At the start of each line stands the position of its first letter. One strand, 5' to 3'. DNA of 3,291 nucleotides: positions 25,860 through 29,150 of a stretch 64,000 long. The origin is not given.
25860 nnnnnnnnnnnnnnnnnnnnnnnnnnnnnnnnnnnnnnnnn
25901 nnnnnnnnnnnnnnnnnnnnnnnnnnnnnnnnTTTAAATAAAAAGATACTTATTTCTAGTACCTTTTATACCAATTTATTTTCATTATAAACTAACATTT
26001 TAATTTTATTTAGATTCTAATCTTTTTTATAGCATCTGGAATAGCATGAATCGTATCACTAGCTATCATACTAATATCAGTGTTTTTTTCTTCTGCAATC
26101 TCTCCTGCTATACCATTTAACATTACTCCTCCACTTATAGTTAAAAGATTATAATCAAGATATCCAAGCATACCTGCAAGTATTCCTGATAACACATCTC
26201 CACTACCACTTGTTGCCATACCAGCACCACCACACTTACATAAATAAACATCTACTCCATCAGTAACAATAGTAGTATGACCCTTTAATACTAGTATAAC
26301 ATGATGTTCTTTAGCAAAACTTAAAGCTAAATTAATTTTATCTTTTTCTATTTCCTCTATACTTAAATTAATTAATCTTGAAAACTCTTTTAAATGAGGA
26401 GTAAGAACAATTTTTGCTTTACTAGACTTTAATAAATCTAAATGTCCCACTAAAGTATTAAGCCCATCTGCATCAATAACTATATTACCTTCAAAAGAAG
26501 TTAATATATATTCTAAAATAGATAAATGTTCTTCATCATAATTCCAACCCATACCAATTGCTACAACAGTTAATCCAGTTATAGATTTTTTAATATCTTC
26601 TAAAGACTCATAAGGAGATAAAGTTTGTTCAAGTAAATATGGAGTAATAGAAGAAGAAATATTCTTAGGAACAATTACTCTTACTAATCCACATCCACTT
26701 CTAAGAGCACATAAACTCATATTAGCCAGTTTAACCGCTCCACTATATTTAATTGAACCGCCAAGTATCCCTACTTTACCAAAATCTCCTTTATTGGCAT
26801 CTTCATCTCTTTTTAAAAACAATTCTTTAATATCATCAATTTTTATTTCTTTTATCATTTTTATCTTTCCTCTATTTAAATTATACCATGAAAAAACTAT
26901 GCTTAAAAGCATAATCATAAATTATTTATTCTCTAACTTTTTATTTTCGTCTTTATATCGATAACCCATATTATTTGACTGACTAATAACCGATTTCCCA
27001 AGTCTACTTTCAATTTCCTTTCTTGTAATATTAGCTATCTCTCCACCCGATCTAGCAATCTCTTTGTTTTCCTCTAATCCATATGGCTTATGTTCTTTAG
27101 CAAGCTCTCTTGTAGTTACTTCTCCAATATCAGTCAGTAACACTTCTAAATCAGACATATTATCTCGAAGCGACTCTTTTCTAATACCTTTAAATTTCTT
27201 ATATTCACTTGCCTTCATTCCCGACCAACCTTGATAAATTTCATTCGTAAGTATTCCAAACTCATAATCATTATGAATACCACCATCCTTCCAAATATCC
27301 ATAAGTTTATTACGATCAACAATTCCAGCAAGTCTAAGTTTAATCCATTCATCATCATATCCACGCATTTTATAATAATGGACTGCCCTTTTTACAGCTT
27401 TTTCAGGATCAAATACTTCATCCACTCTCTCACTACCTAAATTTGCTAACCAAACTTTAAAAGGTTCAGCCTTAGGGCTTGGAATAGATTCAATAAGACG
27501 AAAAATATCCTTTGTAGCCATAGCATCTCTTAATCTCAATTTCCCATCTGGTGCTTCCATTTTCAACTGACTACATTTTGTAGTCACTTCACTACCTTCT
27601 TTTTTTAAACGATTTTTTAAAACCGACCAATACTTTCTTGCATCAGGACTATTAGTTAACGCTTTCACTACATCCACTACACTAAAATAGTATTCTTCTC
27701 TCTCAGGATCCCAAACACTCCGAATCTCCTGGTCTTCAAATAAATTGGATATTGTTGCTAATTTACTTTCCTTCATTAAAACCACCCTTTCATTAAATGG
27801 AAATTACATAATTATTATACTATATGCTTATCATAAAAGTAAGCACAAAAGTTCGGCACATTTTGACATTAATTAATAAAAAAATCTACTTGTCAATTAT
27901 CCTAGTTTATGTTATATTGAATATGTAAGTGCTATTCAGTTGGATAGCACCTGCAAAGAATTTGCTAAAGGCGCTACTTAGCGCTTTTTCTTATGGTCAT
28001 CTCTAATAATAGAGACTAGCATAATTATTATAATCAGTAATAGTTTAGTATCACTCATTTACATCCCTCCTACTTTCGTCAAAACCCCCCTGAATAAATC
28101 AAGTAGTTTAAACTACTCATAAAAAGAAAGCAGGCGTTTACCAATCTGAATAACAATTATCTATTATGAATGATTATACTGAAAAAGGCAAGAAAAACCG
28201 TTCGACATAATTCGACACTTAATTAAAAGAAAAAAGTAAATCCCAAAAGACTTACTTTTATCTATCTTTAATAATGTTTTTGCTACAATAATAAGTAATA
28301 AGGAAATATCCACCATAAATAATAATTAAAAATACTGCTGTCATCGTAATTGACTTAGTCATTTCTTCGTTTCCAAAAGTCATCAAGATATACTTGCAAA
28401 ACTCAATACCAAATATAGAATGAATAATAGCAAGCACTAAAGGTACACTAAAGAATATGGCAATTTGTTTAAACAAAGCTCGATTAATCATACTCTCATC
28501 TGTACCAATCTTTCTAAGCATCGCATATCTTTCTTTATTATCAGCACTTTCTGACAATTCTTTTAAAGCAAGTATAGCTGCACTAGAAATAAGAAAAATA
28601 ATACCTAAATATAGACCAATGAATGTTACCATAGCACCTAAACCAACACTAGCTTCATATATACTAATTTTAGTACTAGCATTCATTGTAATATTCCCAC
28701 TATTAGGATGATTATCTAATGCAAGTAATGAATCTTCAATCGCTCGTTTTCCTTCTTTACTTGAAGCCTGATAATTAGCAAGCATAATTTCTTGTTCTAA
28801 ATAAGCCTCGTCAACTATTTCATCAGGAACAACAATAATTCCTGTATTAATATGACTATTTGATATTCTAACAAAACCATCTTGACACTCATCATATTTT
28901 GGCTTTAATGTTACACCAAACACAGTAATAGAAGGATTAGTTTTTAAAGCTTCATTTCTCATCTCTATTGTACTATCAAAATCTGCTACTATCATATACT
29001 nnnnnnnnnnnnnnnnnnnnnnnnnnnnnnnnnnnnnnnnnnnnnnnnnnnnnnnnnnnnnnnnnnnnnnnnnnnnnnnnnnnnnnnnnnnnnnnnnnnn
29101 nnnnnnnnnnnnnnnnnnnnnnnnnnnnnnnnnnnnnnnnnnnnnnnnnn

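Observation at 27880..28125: Candidate type I toxin-antitoxin pair: 26-aa membrane peptide convergent with a promoter/terminator-defined sRNA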

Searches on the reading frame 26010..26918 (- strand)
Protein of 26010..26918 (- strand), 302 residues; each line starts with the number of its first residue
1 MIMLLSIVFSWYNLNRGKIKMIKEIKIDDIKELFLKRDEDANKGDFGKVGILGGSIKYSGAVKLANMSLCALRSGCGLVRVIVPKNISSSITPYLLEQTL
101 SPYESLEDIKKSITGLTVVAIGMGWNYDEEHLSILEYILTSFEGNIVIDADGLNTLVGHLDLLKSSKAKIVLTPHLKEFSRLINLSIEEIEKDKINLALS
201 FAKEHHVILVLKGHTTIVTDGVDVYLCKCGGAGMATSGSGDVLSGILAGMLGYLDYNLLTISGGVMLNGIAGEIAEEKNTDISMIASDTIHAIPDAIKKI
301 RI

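Call 9: search_protein_families(library=pfam, proteins=[window:26010-26918:-])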
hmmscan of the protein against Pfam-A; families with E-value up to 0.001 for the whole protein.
window:26010-26918:- (302 aa): 2 families
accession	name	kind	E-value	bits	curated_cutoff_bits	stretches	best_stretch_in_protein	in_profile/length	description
PF01256.23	Carb_kinase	-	1.3e-46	159.5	27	1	49-294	1-241/242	NAD(P)H-hydrate dehydratase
PF02110.20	HK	-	2.9e-06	27.3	27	1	189-282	135-229/247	Hydroxyethylthiazole kinase family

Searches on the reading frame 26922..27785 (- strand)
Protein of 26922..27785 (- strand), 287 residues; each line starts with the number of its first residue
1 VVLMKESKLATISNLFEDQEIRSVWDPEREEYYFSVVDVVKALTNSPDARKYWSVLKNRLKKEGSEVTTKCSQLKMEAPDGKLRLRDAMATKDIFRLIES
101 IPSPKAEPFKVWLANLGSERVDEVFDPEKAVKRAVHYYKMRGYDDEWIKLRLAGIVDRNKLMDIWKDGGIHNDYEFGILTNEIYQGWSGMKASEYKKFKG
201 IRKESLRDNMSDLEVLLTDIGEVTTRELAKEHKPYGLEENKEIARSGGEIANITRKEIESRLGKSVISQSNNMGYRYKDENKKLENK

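Call 9: search_protein_families(library=pfam, proteins=[window:26922-27785:-])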
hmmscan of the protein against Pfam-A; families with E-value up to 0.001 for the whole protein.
window:26922-27785:- (287 aa): 1 family
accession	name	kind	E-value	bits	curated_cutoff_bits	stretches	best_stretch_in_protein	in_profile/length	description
PF02498.22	Bro-N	-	6.4e-08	33.6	25.6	1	20-115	1-92/96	BRO family, N-terminal domain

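Call 12: find_encoding_contigs(protein=window:26922-27785:-, flank=3000, max_places=10)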
Protein window:26922-27785:- (287 aa): no gene with exactly this product is on record in the collection.

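Call 19: list_cluster_members(proteins=[window:27981-28058:-, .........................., window:26922-27776:-])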
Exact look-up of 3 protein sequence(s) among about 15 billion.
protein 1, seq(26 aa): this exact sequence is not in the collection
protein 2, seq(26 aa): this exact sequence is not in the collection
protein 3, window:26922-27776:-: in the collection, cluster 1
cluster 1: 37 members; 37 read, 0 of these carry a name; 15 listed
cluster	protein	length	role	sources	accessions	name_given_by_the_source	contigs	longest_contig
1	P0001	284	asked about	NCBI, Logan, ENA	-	-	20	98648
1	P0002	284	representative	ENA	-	-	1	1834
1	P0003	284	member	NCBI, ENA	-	-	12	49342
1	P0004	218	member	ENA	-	-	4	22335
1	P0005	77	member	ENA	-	-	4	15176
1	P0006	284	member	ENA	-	-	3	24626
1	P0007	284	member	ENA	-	-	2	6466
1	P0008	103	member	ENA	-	-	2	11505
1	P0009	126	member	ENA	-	-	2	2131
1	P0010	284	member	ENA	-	-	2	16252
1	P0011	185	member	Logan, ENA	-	-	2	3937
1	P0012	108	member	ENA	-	-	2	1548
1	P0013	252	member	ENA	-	-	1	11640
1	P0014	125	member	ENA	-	-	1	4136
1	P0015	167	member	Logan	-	-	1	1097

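Call 20: find_homologous_proteins(query=window:26922-27776:-, max_evalue=1e-10)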
Query window:26922-27776:- (284 aa): 8000 proteins with E <= 1e-10 among 8000 candidates; the best 120 are listed.
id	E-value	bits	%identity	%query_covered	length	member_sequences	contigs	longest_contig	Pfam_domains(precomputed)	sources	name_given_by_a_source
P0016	2.5e-179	613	98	100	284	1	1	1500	PF02498.23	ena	-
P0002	9.5e-177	604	97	100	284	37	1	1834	PF02498.23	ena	-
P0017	3.2e-167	573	90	100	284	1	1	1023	PF02498.23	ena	-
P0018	1.1e-166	571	91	100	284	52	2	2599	PF02498.23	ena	-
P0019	1.8e-166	571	90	100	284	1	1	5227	PF02498.23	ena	-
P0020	2.2e-166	570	90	100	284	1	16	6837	PF02498.23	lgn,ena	-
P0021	5.2e-166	569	90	100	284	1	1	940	PF02498.23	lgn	-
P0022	8.9e-166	568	89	100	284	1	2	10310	PF02498.23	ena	-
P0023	1.7e-164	564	90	100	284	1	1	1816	PF02498.23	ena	-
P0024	4.8e-163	559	89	100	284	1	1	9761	PF02498.23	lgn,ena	-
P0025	1.6e-160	551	-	-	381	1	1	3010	PF02498.23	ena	-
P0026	4.3e-158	543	87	99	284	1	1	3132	PF02498.23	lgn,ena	-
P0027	3.4e-157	540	88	99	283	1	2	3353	PF02498.23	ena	-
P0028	3.7e-151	520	83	100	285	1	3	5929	PF02498.23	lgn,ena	-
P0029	1.5e-150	518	82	100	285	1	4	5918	PF02498.23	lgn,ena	-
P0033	8.0e-150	516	82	100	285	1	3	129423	PF02498.23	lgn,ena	-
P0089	8.4e-146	503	80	100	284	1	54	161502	PF02498.23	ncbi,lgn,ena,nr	ncbi:MAG TPA: phage antirepressor protein [Candidatus Caccenecus avistercoris]|nr:phage antirepresso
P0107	1.0e-138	480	79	100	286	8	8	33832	PF02498.23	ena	-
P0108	9.7e-138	476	74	100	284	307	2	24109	PF02498.23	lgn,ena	-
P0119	2.1e-136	472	72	100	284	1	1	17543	PF02498.23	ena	-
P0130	1.7e-135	469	74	99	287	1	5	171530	PF02498.23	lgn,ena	-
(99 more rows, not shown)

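Call 21: find_encoding_contigs(protein=P0022, flank=3000, max_places=2)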
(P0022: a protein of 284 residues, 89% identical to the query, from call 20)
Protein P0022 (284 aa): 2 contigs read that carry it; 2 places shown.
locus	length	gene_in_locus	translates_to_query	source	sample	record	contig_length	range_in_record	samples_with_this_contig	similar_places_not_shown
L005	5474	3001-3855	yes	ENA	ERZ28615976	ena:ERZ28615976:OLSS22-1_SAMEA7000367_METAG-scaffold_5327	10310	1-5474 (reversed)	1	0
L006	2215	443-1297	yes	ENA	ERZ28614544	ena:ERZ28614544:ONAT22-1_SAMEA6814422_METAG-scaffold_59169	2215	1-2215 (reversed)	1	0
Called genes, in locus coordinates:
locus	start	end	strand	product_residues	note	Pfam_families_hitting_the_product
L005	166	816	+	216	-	PF00005:ABC_tran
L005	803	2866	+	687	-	PF02687:FtsX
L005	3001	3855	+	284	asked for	PF02498:Bro-N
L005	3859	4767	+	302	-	PF01256:Carb_kinase, PF08543:Phos_pyr_kin (faint), PF02110:HK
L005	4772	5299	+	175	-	-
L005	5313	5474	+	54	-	?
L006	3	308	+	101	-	?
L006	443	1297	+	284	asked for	PF02498:Bro-N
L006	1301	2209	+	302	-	PF01256:Carb_kinase, PF08543:Phos_pyr_kin (faint), PF02110:HK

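Call 22: find_encoding_contigs(protein=P0033, flank=3000, max_places=2)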
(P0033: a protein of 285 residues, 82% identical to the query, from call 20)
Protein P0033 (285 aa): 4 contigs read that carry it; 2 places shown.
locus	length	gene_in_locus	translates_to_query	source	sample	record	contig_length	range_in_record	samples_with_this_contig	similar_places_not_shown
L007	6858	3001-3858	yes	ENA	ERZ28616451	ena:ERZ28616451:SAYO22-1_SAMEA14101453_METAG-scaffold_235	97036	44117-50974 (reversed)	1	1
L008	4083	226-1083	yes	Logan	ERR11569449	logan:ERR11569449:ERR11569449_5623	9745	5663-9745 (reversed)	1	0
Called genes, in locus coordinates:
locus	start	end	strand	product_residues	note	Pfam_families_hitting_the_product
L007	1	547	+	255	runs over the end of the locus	PF00005:ABC_tran, PF13304:AAA_21 (faint)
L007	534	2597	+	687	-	PF02687:FtsX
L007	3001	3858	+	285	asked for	PF02498:Bro-N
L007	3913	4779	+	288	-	PF01256:Carb_kinase, PF02110:HK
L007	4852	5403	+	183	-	PF04542:Sigma70_r2 (weak), PF04545:Sigma70_r4 (weak), PF08281:Sigma70_r4_2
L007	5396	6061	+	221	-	-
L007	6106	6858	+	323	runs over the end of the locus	-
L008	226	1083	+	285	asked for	PF02498:Bro-N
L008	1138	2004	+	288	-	PF01256:Carb_kinase, PF02110:HK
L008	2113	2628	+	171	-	PF04542:Sigma70_r2 (weak), PF04545:Sigma70_r4 (weak), PF08281:Sigma70_r4_2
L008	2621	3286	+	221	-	-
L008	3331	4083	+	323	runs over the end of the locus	-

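Call 23: find_encoding_contigs(protein=P0089, flank=3000, max_places=3)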
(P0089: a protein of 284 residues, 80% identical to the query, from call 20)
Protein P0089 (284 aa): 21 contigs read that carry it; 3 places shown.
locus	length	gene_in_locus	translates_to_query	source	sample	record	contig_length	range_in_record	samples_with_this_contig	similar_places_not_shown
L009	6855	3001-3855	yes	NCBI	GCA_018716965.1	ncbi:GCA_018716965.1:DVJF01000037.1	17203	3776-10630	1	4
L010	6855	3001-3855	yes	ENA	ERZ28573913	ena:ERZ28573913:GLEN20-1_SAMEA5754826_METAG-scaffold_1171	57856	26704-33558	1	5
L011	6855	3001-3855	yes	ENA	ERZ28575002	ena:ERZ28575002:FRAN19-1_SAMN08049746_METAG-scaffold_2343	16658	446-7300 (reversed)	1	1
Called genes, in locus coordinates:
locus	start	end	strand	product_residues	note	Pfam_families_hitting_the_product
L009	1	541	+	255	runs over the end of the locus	PF00005:ABC_tran, PF13304:AAA_21 (faint)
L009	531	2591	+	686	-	PF02687:FtsX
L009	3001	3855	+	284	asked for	PF02498:Bro-N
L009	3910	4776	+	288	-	PF01256:Carb_kinase, PF02110:HK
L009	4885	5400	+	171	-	PF04542:Sigma70_r2 (weak), PF04545:Sigma70_r4, PF08281:Sigma70_r4_2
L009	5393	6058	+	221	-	-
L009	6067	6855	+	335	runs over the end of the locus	-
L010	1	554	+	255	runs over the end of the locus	PF00005:ABC_tran, PF13304:AAA_21 (faint)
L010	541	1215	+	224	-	PF02687:FtsX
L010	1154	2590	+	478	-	-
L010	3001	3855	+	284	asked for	PF02498:Bro-N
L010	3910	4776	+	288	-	PF01256:Carb_kinase, PF02110:HK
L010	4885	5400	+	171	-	PF04542:Sigma70_r2 (weak), PF04545:Sigma70_r4, PF08281:Sigma70_r4_2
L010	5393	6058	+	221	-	-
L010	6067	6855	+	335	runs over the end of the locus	-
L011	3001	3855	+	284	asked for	PF02498:Bro-N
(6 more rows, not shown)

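Call 24: find_encoding_contigs(protein=P0130, flank=3000, max_places=2)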
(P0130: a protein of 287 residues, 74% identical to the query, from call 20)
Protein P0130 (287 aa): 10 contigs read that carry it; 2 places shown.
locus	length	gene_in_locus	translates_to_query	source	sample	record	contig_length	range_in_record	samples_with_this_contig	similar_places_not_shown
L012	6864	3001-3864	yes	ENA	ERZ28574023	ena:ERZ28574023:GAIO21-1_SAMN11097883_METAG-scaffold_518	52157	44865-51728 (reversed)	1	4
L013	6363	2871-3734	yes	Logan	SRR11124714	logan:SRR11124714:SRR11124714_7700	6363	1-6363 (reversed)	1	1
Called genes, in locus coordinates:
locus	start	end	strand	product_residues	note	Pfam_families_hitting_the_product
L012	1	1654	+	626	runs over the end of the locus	PF02518:HATPase_c, PF13589:HATPase_c_3, PF00183:HSP90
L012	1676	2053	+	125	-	PF00011:HSP20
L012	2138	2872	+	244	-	-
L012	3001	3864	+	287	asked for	PF02498:Bro-N (weak)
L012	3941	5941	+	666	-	PF22745:Nlig-Ia, PF01653:DNA_ligase_aden, PF03120:OB_DNA_ligase, PF03119:DNA_ligase_ZBD, PF12826:HHH_2, PF14520:HHH_5, PF00633:HHH (weak), PF00533:BRCT, +1 more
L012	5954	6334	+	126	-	-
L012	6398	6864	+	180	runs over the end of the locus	PF01765:RRF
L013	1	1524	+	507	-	?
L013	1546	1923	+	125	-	PF00011:HSP20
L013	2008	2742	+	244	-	-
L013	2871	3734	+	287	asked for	PF02498:Bro-N (weak)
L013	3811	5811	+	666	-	PF22745:Nlig-Ia, PF01653:DNA_ligase_aden, PF03120:OB_DNA_ligase, PF03119:DNA_ligase_ZBD, PF12826:HHH_2, PF14520:HHH_5, PF00633:HHH (weak), PF00533:BRCT, +1 more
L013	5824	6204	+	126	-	-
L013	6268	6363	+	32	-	?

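Call 27: find_encoding_contigs(protein=P0107, flank=3000, max_places=2)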
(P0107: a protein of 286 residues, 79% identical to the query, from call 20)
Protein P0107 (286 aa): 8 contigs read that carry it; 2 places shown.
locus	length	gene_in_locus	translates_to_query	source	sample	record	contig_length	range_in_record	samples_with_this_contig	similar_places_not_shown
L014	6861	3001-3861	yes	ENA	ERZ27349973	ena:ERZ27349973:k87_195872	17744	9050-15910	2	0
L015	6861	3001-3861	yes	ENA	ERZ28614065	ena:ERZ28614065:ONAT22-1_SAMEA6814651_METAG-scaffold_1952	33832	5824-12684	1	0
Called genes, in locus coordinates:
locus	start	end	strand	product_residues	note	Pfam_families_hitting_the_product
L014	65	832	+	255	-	PF00005:ABC_tran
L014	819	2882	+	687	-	PF02687:FtsX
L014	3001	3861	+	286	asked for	PF02498:Bro-N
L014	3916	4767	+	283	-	PF01256:Carb_kinase, PF02110:HK (weak)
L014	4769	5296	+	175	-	-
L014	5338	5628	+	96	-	PF01588:tRNA_bind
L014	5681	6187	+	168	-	PF08281:Sigma70_r4_2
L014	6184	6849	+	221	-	-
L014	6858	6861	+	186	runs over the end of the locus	-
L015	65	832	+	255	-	PF00005:ABC_tran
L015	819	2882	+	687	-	PF02687:FtsX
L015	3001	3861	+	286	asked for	PF02498:Bro-N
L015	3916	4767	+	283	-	PF01256:Carb_kinase, PF02110:HK (weak)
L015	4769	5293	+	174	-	-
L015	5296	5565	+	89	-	PF01588:tRNA_bind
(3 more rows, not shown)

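Call 28: find_encoding_contigs(protein=P0108, flank=3000, max_places=2)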
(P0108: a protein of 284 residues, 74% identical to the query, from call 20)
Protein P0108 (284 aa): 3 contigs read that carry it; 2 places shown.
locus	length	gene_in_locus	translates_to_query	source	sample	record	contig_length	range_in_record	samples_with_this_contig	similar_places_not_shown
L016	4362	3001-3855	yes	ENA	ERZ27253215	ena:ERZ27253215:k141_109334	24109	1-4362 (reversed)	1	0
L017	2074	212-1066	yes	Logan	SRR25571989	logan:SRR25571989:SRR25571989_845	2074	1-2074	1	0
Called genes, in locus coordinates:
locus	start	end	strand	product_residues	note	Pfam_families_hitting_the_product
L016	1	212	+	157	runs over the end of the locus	-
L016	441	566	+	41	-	-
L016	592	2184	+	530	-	PF00239:Resolvase, PF07508:Recombinase, PF13408:Zn_ribbon_recom, PF14287:DUF4368 (weak)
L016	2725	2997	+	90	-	PF01381:HTH_3, PF12844:HTH_19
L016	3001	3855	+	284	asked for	PF02498:Bro-N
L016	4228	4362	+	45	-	?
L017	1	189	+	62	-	?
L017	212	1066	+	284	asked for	PF02498:Bro-N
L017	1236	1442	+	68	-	-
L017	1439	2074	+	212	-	?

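Call 29: find_encoding_contigs(protein=P0119, flank=3000, max_places=2)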
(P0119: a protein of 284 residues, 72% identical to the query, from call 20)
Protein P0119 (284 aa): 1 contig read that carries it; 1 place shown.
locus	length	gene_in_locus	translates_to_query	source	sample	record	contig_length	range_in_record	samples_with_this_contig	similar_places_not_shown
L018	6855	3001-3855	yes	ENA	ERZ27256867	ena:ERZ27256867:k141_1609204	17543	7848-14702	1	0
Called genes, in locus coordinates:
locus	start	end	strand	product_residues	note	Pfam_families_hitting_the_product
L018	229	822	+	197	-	-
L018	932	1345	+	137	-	PF04472:SepF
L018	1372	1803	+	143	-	PF05103:DivIVA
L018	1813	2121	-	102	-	PF12844:HTH_19 (weak), PF01381:HTH_3 (faint)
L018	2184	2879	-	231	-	PF04542:Sigma70_r2, PF04545:Sigma70_r4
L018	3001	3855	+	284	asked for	PF02498:Bro-N (weak)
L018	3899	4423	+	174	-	PF09419:PGP_phosphatase (weak), PF00702:Hydrolase, PF13419:HAD_2 (weak), PF13242:Hydrolase_like (weak)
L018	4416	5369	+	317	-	PF03193:RsgA_GTPase, PF01926:MMR_HSR1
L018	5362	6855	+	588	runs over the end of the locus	PF02518:HATPase_c (weak), PF13589:HATPase_c_3, PF01119:DNA_mis_repair, PF08676:MutL_C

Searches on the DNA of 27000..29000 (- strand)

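Call 5: search_rna_families(source=window, start=27000, end=29000, threshold=evalue, max_evalue=10, show_alignments=3)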
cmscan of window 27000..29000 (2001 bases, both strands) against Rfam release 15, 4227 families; matches with E-value up to 10: 2.
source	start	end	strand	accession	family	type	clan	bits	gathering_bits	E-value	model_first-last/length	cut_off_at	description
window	28815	28870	-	RF02971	emrB-Lactobacillus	Gene; sRNA;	-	20.7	60.8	4.6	1-66/66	no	emrB-Lactobacillus RNA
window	27832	27958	+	RF02377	SurA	Gene; sRNA;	-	11.1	100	6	1-279/279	no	SurA sRNA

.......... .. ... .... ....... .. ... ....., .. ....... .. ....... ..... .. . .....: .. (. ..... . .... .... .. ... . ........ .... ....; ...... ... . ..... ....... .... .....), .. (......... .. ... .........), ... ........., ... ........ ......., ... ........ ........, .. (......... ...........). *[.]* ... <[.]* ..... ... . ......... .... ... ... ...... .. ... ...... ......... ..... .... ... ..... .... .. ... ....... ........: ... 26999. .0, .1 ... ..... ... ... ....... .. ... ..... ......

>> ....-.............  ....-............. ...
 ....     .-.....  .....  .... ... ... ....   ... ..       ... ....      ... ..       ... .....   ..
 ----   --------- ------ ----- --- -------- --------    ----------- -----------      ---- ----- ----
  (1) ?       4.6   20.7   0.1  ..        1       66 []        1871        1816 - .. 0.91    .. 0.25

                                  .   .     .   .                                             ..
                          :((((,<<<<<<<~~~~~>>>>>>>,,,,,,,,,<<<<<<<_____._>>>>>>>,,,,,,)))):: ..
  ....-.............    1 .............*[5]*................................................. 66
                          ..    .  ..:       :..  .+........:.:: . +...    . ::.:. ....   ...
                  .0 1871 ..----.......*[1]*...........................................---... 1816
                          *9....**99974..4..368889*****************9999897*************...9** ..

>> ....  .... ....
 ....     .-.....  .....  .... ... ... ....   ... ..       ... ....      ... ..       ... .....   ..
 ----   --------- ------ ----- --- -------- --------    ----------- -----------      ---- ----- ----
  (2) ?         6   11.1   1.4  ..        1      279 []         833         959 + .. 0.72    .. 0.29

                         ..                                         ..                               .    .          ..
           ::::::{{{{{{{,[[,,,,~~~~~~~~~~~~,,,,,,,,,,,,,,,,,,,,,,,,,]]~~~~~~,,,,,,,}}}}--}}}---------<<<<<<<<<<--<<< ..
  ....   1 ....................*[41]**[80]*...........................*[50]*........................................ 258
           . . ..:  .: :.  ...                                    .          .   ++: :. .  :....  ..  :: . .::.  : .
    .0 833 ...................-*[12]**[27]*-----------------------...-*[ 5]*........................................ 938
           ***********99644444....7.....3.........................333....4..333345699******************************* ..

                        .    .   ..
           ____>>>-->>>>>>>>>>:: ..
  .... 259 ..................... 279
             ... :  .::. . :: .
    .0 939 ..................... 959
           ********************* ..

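Call 17: search_dna_similar(query=window:27786-28257:-, collection=phages, mode=distant, max_evalue=0.01, max_rows=15)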
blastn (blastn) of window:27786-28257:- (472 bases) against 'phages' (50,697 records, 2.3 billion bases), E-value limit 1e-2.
No match.

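Call 18: search_dna_similar(query=window:27786-28257:-, collection=plasmids, mode=distant, max_evalue=0.01, max_rows=15)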
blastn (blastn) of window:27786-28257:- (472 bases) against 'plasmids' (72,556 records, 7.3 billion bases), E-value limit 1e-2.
No match.
